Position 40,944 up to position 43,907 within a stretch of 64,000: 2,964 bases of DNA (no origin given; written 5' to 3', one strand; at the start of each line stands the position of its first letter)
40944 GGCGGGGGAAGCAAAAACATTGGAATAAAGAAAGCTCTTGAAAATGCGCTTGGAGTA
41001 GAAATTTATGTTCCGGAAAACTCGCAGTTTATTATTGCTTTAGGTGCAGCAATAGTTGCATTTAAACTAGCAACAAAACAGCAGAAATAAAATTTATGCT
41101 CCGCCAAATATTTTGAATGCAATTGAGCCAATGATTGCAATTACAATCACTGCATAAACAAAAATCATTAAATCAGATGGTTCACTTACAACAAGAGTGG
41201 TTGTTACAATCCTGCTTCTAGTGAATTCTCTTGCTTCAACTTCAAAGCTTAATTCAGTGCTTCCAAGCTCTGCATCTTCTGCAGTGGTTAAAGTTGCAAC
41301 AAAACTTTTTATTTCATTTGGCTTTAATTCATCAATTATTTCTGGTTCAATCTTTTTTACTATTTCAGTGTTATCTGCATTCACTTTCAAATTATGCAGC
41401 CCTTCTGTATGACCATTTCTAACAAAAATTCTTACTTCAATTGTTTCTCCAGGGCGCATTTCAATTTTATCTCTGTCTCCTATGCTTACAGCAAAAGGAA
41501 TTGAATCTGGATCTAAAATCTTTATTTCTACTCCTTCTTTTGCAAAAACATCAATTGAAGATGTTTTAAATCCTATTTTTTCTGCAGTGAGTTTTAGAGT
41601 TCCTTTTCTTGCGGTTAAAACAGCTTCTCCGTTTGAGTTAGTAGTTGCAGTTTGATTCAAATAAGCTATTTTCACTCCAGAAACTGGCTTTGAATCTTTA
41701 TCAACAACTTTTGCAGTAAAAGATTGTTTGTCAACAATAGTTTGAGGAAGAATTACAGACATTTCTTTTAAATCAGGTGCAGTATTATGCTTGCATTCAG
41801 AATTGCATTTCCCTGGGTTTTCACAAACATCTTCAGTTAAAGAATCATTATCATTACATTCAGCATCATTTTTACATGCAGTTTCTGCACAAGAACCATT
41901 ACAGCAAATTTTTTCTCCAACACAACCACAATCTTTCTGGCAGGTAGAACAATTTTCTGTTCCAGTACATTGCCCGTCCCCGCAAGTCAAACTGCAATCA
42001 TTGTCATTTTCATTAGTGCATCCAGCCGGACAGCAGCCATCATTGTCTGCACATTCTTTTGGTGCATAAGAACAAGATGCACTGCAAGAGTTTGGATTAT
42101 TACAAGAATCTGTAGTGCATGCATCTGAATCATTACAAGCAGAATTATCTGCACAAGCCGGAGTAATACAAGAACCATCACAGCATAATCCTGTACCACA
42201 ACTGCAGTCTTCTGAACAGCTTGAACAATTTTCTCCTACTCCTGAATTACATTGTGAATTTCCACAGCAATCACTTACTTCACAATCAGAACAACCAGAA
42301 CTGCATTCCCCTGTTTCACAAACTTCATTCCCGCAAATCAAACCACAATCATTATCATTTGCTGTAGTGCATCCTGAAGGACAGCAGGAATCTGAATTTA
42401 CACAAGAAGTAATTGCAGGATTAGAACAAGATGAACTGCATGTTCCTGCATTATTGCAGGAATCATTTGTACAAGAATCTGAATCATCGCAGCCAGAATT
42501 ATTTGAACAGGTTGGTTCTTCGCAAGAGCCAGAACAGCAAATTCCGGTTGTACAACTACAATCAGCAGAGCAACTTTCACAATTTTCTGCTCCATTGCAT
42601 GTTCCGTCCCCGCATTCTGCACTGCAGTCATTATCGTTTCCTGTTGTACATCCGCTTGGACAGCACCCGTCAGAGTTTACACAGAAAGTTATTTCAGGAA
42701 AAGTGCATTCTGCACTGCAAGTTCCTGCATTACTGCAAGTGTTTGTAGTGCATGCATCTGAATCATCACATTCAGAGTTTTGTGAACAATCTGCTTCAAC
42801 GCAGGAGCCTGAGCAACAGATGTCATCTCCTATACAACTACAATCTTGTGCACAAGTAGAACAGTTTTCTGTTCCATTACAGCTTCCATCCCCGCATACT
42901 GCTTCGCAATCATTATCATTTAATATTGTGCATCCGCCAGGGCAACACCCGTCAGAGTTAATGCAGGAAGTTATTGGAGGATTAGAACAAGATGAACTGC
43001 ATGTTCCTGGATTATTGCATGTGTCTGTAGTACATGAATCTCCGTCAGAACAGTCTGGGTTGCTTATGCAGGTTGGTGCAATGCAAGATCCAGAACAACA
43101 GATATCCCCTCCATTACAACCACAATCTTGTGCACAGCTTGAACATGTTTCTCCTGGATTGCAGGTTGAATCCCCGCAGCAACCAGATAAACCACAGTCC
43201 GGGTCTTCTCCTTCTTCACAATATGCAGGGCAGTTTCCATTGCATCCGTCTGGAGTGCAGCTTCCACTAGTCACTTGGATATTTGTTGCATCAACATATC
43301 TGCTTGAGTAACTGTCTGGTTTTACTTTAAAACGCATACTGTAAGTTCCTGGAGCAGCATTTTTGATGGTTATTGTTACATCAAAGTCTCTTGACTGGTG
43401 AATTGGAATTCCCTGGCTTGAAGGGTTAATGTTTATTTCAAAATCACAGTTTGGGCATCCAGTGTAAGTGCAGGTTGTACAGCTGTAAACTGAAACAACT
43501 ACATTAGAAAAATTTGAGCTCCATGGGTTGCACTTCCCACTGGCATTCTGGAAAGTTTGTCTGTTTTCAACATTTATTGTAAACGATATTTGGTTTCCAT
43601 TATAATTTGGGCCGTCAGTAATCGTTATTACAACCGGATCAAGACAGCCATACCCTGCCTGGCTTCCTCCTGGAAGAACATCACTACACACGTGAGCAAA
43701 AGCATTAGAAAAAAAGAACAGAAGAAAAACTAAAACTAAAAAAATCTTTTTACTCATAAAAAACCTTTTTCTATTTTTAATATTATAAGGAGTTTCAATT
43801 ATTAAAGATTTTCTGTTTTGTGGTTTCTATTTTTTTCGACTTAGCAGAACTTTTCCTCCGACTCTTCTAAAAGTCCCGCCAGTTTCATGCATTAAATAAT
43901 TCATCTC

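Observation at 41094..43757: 887-aa surface protein built of about six ~90-aa slime-mold-type cysteine-rich repeats with DNA-level tandem repetition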

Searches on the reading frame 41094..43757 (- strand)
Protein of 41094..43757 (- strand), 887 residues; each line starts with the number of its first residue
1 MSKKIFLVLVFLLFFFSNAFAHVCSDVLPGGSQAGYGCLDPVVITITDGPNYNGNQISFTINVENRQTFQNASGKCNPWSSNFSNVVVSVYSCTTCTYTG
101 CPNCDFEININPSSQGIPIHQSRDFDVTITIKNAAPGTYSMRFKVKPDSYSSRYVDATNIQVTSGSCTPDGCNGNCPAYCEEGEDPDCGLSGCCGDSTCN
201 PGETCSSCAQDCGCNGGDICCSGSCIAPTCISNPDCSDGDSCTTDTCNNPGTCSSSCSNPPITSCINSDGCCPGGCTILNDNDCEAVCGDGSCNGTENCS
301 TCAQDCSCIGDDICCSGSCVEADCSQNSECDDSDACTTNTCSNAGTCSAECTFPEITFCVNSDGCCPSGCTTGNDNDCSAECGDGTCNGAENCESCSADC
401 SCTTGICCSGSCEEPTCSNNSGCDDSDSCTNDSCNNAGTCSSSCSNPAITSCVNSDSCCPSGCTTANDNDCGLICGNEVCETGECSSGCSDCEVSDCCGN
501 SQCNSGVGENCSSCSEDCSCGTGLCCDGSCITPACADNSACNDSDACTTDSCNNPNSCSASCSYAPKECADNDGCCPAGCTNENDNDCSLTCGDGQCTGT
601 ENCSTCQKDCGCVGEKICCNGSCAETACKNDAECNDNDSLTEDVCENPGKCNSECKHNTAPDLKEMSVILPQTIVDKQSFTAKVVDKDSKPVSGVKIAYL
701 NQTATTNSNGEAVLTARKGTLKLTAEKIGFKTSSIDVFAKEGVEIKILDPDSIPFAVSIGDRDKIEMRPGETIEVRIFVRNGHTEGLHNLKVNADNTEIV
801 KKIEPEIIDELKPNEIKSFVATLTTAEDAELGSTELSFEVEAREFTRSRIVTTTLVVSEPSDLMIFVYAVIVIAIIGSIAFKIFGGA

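Call 3: search_protein_families(library=pfam, proteins=[window:41094-43757:-], max_evalue=10)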
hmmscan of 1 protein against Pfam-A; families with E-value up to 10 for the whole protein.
window:41094-43757:- (887 aa): 5 families
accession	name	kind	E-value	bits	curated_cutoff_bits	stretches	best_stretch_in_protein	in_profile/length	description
PF13620.12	CarboxypepD_reg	-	3.5e-07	30.9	32.3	1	682-739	4-69/82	Carboxypeptidase regulatory-like domain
PF13715.12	CarbopepD_reg_2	-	7e-05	23.2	32.2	1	683-746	4-71/88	CarboxypepD_reg-like domain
PF01835.25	MG2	-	0.012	16.4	32.8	1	768-838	12-80/96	MG2 domain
PF10633.15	NPCBM_assoc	-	0.012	16.2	24.4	1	768-841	2-76/78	NPCBM-associated, NEW3 domain of alpha-galactosidase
PF02369.22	Big_1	-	0.099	13.2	34.9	1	676-717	17-67/93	Bacterial Ig-like domain (group 1)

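Call 5: search_protein_families(library=ncbifam, proteins=[window:41094-43757:-], max_evalue=10)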
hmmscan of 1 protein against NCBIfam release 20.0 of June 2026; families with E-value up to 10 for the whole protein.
window:41094-43757:- (887 aa): 3 families
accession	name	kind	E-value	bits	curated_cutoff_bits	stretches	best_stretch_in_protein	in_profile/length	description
TIGR04056.1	OMP_RagA_SusC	subfamily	0.0029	16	368.25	1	680-746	3-70/981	SusC/RagA family TonB-linked outer membrane protein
TIGR04134.1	lipo_with_rSAM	hypoth_equivalog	0.022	14.7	39.8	1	680-733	42-100/150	radical SAM-associated putative lipoprotein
NF040788.1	S-lay_SlaB_Mtsph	equivalog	0.11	11.4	700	1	681-723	124-166/416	S-layer protein SlaB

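Call 11: search_solved_structures(query=window:41094-43757:-, max_evalue=10, show_alignments=2)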
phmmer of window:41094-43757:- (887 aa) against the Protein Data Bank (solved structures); distinct sequences matched with E-value up to 10: 2.
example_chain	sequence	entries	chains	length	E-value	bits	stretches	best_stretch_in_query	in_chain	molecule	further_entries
7zqe_M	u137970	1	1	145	0.47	11.3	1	690-778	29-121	Plastocyanin, chloroplastic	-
5hqh_A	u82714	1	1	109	1.5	9.7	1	81-149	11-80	Lmo2119 protein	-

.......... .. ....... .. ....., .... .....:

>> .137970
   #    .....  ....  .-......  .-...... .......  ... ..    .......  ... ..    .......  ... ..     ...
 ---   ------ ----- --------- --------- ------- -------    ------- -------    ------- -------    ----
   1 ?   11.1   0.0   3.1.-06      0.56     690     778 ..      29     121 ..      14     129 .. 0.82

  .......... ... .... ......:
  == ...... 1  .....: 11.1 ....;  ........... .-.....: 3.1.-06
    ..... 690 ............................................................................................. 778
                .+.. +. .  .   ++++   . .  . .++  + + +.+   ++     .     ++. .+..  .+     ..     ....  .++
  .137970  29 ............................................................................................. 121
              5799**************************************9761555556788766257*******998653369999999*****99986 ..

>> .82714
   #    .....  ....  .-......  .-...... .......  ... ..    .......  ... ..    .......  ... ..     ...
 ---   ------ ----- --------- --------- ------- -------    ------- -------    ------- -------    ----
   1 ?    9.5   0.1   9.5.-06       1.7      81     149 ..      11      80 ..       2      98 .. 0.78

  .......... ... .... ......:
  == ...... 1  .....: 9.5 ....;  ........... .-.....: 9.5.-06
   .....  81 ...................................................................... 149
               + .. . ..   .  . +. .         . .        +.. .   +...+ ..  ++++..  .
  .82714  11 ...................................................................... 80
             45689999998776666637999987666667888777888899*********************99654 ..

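Call 12: find_homologous_proteins(query=window:41094-43757:-, max_evalue=0.001)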
Query window:41094-43757:- (887 aa): 418 proteins with E <= 0.001 among 5829 candidates; the best 120 are listed.
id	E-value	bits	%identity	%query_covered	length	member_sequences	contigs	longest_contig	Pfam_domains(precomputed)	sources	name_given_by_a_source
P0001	0.0e+0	1984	100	100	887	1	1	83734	PF13620.13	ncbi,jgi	-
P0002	5.5e-234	797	39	48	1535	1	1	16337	-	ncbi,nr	ncbi:MAG: hypothetical protein KC503_19440 [Myxococcales bacterium]|nr:hypothetical protein [Myxococ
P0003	3.4e-124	434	36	42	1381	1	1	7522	PF00188.33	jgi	jgi:hypothetical protein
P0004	6.0e-112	393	38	42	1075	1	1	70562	-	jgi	jgi:hypothetical protein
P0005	3.7e-90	321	35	54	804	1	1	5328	-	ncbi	-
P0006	4.2e-87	311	35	49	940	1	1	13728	PF00188.33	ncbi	-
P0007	1.0e-86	310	35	48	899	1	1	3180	-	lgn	-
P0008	2.0e-83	299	33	49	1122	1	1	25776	-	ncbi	-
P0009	3.0e-83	298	34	41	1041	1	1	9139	-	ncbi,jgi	jgi:hypothetical protein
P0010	1.5e-81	293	52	45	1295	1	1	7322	PF07486.18,PF00877.26,PF07705.18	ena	-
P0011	5.3e-79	284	34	54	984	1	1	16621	-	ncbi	-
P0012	5.6e-77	278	33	55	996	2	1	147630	-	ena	-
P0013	6.2e-76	274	35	49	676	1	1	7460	-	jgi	jgi:hypothetical protein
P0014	5.3e-74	268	36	49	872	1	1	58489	-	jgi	jgi:hypothetical protein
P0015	2.0e-73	266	34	56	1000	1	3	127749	-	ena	-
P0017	9.4e-73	264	53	38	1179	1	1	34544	PF26549.1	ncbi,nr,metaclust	ncbi:hypothetical protein BEH94_10875 [Candidatus Altiarchaeales archaeon WOR_SM1_SCG]|nr:hypothetic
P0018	1.7e-72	263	33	48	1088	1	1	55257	PF13948.12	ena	-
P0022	2.0e-65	239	34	49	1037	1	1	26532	PF13948.12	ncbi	ncbi:MAG: hypothetical protein ABI333_19025 [bacterium]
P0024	1.4e-63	233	32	48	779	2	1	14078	PF13948.12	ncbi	-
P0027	6.4e-61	224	33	49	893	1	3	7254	PF13948.12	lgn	-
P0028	1.7e-58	216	32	48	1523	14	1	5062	PF13620.13,PF09134.17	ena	-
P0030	3.8e-58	215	37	41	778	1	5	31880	PF13948.12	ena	-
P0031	5.1e-56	208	29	56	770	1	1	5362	PF13948.12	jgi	jgi:hypothetical protein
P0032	5.5e-56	208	33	55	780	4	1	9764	PF13948.12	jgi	jgi:hypothetical protein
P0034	1.0e-54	204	31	53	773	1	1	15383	PF13948.12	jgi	jgi:hypothetical protein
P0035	2.4e-54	203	34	42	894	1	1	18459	PF13948.12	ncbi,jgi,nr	ncbi:MAG: hypothetical protein RBU30_04920 [Polyangia bacterium]|jgi:cysteine-rich repeat protein|nr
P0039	2.9e-51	192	32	49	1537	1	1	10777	PF13620.13,PF09134.17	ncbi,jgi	jgi:hypothetical protein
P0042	1.6e-50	190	32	49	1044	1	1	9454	PF13948.12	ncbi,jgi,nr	ncbi:MAG: hypothetical protein JRG91_08480 [Deltaproteobacteria bacterium]|nr:hypothetical protein [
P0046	7.8e-50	188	33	48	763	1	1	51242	PF13948.12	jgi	jgi:hypothetical protein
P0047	1.0e-49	187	34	47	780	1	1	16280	PF13948.12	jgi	jgi:hypothetical protein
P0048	1.9e-49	186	30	61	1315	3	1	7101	PF13948.12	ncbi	-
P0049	7.1e-49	185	35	46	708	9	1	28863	PF13948.12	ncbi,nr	ncbi:MAG: hypothetical protein IT370_02695 [Deltaproteobacteria bacterium]|nr:hypothetical protein [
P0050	9.8e-49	184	34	48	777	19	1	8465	PF13948.12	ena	-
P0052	9.5e-48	181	33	55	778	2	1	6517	PF13948.12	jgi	jgi:hypothetical protein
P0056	1.9e-46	177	32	55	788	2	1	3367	PF13948.12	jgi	jgi:hypothetical protein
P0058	3.1e-46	176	33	47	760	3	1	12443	PF13948.12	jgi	jgi:hypothetical protein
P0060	3.7e-46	176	34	54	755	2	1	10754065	PF13948.12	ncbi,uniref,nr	ncbi:DUF4215 domain-containing protein [Sandaracinus amylolyticus]|uniref:DUF4215 domain-containing 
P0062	4.5e-46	175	55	23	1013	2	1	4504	PF13385.14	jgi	-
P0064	8.9e-46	174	32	47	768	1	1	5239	PF13948.12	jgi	jgi:hypothetical protein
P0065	9.1e-46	174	35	47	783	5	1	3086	PF13948.12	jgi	jgi:hypothetical protein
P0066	1.2e-45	174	31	55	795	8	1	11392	PF13948.12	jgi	jgi:hypothetical protein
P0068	5.6e-45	172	33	49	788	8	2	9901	PF13948.12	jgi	jgi:hypothetical protein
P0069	6.7e-45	171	33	42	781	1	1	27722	PF13948.12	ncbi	ncbi:MAG: hypothetical protein ABUL67_03305 [Haliangium ochraceum]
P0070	9.8e-45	171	33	44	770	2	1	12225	PF13948.12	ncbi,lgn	-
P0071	1.1e-44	171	30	45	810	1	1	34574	PF13948.12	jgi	jgi:hypothetical protein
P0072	2.5e-44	170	33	47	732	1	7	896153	PF00526.24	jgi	jgi:hypothetical protein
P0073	6.8e-44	168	31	52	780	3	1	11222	PF13948.12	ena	-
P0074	9.0e-44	168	36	39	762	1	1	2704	PF13948.12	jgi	jgi:hypothetical protein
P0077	1.4e-43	167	36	48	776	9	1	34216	PF13948.12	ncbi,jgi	jgi:cysteine-rich repeat protein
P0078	1.7e-43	167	34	44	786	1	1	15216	PF13948.12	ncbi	-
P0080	1.8e-43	167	31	48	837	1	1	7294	PF13948.12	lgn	-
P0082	2.5e-43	166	38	28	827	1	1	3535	PF13948.12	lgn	-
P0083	2.6e-43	166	39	27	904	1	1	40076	PF00150.25,PF26410.1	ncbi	-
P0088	2.9e-42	163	32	42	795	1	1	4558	PF13948.12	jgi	jgi:hypothetical protein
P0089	7.3e-42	161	33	49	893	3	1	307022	PF13948.12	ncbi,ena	-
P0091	2.0e-41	160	30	53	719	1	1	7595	PF13948.12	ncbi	ncbi:MAG TPA: hypothetical protein VGP64_09010, partial [Polyangia bacterium]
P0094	4.1e-41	159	33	41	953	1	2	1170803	PF00526.24,PF11974.15,PF13620.13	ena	-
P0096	1.3e-40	157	36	41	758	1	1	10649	PF13948.12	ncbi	-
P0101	3.6e-40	156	37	38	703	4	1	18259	PF13948.12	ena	-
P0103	5.8e-40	155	38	49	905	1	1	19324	PF13948.12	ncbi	ncbi:MAG: DUF4215 domain-containing protein [Myxococcota bacterium]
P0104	1.0e-39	154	36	41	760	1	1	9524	PF13948.12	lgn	-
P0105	1.1e-39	154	34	45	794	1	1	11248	PF13948.12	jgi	jgi:hypothetical protein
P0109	4.8e-38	149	33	40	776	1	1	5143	PF13948.12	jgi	jgi:hypothetical protein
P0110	5.9e-38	148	52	23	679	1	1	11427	-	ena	-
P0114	7.1e-37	145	31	44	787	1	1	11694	PF13948.12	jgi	jgi:hypothetical protein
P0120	1.6e-35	140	32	54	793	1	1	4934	PF13948.12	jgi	jgi:hypothetical protein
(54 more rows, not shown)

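Call 13: list_cluster_members(proteins=[P0001, P0010, P0017, P0062, P0110])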
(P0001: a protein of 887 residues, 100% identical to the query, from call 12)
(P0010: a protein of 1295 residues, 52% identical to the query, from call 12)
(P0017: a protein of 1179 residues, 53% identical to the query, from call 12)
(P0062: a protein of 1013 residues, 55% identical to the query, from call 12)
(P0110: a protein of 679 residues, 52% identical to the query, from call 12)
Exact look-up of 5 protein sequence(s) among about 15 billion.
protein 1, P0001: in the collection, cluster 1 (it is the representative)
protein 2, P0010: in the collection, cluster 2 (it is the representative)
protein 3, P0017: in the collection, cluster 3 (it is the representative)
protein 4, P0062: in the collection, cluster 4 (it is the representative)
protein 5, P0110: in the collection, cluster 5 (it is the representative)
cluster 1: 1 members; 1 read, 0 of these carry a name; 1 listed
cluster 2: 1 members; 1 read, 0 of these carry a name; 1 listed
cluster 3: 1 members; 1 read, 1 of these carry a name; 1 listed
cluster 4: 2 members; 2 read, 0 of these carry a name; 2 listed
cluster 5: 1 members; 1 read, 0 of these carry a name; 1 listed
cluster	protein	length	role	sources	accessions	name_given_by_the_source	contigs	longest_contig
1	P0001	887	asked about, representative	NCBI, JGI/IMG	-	-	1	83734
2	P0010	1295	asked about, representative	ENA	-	-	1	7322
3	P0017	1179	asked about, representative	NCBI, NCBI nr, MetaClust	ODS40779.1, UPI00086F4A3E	hypothetical protein BEH94_10875 [Candidatus Altiarchaeales archaeon WOR_SM1_SCG] | status=active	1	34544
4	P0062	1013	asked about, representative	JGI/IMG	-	-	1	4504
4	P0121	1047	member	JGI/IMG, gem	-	-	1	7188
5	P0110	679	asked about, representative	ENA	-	-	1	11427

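Call 15: find_encoding_contigs(protein=P0001, flank=10000, max_places=3)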
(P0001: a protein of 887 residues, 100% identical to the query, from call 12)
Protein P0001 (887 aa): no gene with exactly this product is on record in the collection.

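Call 69: search_protein_families(library=pfam, proteins=[P0017, P0010], max_evalue=0.001)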
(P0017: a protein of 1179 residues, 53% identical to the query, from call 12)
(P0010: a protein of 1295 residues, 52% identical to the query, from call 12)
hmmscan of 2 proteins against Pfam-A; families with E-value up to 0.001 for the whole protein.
P0017 (1179 aa): 1 family
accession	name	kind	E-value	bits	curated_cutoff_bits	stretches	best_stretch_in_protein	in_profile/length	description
PF13418.12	Kelch_4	-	8e-07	29.3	21.6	0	146-162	29-45/49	Galactose oxidase, central domain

P0010 (1295 aa): 3 families
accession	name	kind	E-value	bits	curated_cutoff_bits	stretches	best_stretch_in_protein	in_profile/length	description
PF00877.26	NLPC_P60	-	1.2e-13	51.4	23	1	1167-1252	11-91/105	NlpC/P60 family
PF07705.17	CARDB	-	3.5e-10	40.4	22.7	1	123-228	3-99/101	CARDB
PF07486.17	Hydrolase_2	-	2.6e-05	25.2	27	1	904-1001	5-78/100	Cell Wall Hydrolase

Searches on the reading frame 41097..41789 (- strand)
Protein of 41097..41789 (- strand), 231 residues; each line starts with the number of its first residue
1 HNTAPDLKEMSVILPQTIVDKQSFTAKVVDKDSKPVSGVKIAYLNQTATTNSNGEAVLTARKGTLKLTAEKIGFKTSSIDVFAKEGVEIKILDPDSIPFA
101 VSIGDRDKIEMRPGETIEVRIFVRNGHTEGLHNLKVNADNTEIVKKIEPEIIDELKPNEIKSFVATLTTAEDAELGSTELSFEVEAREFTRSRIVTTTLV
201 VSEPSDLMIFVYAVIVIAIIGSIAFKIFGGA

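Call 10: search_protein_families(library=pfam, proteins=[window:41097-41789:-], max_evalue=10)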
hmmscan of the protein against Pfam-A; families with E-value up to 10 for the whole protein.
seq(231 aa): 8 families
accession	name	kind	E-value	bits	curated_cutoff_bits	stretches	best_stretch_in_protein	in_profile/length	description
PF13620.12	CarboxypepD_reg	-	6.7e-08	33.2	32.3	1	26-83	4-69/82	Carboxypeptidase regulatory-like domain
PF13715.12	CarbopepD_reg_2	-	9.8e-06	26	32.2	1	27-90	4-71/88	CarboxypepD_reg-like domain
PF01835.25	MG2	-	0.0017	19.2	32.8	1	112-182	12-80/96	MG2 domain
PF11614.14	FixG_C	-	0.0048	17.5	25.6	2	87-127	49-87/119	IG-like fold at C-terminal of FixG, putative oxidoreductase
PF02369.22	Big_1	-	0.011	16.3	34.9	1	20-61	17-67/93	Bacterial Ig-like domain (group 1)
PF10633.15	NPCBM_assoc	-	0.044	14.4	24.4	1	112-185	2-76/78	NPCBM-associated, NEW3 domain of alpha-galactosidase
PF20598.4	DUF6795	-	0.099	13.4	27.4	1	29-80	5-56/103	Domain of unknown function (DUF6795)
PF24107.1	DUF7382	-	0.12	12.7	27.4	1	21-52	19-50/65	Domain of unknown function (DUF7382)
